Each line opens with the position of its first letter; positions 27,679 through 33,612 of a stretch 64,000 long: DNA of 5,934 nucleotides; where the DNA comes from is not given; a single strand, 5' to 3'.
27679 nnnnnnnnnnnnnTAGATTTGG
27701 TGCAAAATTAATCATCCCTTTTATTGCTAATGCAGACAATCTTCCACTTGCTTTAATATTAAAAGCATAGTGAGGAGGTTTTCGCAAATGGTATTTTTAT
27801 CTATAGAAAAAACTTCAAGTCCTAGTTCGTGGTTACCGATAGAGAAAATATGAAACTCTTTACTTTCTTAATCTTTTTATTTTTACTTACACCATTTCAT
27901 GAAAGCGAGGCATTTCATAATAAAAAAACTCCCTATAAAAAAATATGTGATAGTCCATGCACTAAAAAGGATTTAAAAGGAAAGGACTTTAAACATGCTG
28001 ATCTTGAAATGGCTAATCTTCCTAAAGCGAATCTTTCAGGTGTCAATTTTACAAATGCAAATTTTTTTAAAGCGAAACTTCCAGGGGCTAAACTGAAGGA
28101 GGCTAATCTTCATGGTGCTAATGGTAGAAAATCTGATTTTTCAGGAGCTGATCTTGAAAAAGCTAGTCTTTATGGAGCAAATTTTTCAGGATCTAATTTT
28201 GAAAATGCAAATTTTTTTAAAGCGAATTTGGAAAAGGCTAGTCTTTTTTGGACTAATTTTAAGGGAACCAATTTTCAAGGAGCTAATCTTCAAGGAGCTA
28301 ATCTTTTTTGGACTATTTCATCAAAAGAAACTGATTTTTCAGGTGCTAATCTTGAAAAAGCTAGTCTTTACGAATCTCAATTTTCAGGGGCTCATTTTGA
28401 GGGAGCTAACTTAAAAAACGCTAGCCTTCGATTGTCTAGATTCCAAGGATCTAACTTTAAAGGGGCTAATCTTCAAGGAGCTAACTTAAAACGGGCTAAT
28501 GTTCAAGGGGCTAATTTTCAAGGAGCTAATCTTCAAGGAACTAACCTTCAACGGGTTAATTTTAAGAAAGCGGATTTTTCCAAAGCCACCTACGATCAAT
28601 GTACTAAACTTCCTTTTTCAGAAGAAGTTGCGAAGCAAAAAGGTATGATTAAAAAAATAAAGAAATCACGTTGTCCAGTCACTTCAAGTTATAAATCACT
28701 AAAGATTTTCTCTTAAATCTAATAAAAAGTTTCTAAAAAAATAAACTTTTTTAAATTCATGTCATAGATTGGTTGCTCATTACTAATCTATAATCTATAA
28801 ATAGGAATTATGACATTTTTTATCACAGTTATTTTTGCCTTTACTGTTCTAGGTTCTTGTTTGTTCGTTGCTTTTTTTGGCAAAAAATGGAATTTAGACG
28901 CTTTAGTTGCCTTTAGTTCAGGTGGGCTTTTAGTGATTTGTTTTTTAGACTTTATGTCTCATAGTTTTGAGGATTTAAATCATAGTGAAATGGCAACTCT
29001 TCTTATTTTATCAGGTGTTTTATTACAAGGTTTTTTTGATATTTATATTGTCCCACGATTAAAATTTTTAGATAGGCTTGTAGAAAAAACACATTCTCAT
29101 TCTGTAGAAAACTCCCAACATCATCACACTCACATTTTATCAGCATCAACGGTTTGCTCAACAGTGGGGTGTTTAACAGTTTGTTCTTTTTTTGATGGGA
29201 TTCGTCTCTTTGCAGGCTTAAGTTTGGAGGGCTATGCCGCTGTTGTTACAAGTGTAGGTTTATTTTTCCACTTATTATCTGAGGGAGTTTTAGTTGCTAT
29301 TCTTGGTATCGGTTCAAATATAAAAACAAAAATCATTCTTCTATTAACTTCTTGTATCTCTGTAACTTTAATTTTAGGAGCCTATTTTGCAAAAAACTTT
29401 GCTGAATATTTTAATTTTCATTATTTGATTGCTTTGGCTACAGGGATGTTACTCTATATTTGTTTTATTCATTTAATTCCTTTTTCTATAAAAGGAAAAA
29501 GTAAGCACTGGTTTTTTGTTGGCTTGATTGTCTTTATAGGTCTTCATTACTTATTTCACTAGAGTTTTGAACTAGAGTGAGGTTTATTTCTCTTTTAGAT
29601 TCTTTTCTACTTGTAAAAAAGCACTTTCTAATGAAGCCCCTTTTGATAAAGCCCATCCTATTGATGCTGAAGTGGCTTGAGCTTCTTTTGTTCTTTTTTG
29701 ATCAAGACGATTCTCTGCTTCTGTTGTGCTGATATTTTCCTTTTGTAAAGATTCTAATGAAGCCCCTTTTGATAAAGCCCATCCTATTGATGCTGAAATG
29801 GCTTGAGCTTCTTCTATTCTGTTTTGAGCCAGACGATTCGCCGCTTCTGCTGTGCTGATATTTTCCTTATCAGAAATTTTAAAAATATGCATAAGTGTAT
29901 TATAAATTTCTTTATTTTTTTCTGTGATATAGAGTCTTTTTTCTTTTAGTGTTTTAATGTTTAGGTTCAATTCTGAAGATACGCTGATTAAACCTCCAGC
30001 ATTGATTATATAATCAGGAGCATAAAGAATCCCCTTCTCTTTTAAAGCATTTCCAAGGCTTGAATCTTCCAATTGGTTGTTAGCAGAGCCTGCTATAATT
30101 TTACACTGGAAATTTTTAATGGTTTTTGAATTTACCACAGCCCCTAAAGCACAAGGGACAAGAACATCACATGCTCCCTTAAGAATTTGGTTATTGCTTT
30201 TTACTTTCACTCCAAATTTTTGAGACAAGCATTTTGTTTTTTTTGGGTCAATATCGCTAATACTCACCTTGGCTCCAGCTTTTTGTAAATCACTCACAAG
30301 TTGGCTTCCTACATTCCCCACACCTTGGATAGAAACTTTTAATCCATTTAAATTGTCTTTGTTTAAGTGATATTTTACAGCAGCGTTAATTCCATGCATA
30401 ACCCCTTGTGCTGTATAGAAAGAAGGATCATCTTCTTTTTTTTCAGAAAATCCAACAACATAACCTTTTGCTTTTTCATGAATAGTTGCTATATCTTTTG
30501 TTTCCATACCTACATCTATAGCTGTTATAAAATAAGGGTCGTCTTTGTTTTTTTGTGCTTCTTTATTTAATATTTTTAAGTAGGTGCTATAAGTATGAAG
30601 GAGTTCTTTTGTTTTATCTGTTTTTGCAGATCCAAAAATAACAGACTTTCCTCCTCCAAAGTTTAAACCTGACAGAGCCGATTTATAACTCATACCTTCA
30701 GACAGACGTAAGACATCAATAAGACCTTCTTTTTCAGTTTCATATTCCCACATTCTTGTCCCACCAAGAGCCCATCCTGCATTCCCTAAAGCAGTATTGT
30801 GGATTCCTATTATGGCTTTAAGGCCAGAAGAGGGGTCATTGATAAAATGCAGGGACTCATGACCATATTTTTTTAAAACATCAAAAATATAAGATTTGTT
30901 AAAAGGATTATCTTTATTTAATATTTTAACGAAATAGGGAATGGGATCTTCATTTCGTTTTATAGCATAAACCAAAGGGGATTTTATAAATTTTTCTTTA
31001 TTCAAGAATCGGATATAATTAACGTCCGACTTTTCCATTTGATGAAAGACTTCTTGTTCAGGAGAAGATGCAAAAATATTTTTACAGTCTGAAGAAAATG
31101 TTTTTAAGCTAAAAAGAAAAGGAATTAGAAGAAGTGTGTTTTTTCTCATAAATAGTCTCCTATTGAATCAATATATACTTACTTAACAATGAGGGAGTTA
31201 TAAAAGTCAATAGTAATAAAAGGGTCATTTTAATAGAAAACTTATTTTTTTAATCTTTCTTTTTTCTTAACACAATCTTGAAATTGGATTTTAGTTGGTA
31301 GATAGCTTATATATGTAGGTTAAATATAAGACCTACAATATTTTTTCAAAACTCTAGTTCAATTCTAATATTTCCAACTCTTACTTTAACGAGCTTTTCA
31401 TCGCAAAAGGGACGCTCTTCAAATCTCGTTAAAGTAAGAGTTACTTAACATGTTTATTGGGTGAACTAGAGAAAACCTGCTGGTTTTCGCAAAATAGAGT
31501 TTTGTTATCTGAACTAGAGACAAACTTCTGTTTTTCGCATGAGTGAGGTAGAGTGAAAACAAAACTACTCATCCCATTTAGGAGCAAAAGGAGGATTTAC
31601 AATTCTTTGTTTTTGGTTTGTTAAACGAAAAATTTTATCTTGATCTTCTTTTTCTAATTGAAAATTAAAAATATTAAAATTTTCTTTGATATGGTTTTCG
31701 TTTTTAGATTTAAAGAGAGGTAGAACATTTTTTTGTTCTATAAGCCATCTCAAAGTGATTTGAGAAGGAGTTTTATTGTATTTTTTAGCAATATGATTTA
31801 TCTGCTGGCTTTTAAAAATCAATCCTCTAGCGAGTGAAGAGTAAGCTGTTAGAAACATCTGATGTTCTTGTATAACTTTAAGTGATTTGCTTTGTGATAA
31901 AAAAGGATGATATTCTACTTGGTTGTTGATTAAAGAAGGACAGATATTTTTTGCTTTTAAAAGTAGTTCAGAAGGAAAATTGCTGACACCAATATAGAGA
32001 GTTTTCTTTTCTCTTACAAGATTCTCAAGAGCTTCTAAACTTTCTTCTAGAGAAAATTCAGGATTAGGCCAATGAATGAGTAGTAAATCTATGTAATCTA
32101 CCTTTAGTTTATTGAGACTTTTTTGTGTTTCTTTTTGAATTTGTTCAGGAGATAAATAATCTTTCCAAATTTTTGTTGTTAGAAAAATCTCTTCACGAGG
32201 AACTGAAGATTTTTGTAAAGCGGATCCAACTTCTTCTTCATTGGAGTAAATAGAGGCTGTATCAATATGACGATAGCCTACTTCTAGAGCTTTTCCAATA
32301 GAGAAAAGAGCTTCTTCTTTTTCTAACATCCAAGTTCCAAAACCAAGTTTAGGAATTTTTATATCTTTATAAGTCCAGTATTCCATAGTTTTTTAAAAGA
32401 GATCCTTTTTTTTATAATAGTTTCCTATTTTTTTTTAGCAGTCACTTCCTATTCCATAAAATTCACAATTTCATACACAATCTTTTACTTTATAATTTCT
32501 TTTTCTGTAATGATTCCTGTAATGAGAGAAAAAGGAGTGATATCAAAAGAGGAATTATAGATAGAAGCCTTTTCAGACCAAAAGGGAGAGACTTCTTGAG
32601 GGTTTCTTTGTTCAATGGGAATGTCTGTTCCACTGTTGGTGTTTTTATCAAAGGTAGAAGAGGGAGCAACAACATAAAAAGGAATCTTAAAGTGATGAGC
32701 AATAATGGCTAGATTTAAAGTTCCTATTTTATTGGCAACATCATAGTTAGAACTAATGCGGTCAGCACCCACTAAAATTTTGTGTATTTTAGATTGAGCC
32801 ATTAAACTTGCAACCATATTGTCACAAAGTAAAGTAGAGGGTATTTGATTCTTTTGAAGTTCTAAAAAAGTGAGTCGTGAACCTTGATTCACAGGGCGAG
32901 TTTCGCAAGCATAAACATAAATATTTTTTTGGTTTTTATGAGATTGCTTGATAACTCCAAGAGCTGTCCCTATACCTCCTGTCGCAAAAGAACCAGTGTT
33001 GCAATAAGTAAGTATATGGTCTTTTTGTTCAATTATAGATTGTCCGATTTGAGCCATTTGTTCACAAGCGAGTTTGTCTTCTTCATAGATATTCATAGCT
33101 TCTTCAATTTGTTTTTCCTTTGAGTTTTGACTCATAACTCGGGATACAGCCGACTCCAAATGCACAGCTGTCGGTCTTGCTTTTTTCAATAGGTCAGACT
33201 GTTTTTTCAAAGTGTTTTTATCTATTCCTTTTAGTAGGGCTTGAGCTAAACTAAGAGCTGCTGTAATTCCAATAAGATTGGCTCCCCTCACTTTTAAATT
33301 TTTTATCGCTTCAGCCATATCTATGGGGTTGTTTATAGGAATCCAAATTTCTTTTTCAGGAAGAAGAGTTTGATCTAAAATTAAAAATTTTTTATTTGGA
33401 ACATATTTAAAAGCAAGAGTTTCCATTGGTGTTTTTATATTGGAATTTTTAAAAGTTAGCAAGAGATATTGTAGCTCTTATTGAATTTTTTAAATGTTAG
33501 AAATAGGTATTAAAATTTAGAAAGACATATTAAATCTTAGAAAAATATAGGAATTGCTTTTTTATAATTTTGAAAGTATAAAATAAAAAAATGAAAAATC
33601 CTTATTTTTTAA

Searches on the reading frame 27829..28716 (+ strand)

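Call 53: search_protein_families(library=pfam, proteins=[window:27829-28716:+], max_evalue=0.001)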
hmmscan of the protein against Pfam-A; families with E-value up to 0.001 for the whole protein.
window:27829-28716:+ (295 aa): 3 families
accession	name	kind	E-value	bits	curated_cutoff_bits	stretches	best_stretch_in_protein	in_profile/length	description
PF00805.28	Pentapeptide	-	1.4e-52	175.2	20.2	7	183-221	1-39/40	Pentapeptide repeats (8 copies)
PF13599.13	Pentapeptide_4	-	6.1e-35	119.6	38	4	181-251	4-74/78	Pentapeptide repeat region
PF13576.12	Pentapeptide_3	-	1.3e-25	89.8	27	3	210-253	1-47/48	Pentapeptide repeats (9 copies)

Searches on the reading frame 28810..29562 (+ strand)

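Call 53: search_protein_families(library=pfam, proteins=[window:28810-29562:+], max_evalue=0.001)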
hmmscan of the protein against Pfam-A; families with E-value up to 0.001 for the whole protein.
window:28810-29562:+ (250 aa): 1 family
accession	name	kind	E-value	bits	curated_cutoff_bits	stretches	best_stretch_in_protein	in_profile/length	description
PF02535.28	Zip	-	8.9e-09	35.4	35.1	2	5-106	11-115/323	ZIP Zinc transporter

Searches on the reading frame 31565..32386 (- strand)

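Call 53: search_protein_families(library=pfam, proteins=[window:31565-32386:-], max_evalue=0.001)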
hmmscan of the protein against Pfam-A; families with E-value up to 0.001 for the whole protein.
window:31565-32386:- (273 aa): 1 family
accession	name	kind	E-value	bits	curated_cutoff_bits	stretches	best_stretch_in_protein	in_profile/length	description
PF00248.27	Aldo_ket_red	-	1.4e-58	198.7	24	1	13-252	1-286/291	Aldo/keto reductase family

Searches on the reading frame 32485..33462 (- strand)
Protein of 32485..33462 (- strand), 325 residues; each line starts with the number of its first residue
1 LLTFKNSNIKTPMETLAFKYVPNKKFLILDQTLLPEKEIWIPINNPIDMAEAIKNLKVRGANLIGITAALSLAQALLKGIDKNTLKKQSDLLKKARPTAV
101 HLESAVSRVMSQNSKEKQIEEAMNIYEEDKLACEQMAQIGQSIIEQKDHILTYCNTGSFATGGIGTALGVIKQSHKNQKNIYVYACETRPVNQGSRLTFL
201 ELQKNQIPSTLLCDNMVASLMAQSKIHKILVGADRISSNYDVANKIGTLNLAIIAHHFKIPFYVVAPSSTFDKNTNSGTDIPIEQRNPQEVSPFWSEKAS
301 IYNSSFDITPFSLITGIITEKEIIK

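Call 53: search_protein_families(library=pfam, proteins=[window:32485-33462:-], max_evalue=0.001)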
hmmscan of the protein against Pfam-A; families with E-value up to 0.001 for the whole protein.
window:32485-33462:- (325 aa): 1 family
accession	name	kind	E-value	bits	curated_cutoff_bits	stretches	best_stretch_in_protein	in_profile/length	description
PF01008.23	IF-2B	-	1.6e-74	251.1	22.4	1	57-321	1-275/280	Initiation factor 2 subunit family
